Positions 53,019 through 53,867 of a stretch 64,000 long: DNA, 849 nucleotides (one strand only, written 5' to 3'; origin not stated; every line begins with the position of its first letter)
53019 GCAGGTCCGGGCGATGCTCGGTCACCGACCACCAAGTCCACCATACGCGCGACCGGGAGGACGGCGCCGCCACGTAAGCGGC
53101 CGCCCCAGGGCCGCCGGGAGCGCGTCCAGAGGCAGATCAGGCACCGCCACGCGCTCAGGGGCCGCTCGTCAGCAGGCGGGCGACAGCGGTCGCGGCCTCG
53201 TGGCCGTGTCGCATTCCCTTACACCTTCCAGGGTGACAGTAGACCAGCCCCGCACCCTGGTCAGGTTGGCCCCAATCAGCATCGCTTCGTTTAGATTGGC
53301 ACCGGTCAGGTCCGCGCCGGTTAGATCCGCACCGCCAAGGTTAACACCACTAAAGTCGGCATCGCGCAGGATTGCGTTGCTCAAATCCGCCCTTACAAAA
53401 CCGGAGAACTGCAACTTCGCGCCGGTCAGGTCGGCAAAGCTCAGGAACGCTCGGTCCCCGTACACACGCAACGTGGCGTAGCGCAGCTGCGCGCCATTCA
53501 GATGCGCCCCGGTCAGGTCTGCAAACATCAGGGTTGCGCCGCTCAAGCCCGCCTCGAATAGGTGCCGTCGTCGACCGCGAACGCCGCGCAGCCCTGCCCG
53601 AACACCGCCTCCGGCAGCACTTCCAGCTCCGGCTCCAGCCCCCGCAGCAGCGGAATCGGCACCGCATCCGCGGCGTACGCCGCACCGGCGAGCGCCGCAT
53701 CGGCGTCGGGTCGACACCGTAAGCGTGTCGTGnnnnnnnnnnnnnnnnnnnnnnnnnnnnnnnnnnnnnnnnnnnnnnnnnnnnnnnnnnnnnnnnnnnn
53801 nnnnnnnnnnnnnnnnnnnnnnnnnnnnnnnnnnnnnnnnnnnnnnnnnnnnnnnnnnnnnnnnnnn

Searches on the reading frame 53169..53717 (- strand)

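Call 59: search_protein_families(library=pfam, proteins=[window:53169-53717:-], max_evalue=0.01)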
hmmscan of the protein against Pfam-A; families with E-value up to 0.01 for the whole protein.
window:53169-53717:- (182 aa): 3 families
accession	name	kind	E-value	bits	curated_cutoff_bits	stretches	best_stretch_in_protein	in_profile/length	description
PF00805.28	Pentapeptide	-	2.7e-23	81.6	20.2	3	115-154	1-40/40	Pentapeptide repeats (8 copies)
PF13576.12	Pentapeptide_3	-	5.9e-08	33.2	27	2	113-155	2-47/48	Pentapeptide repeats (9 copies)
PF13599.13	Pentapeptide_4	-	1.2e-05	25.7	38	1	101-151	27-77/78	Pentapeptide repeat region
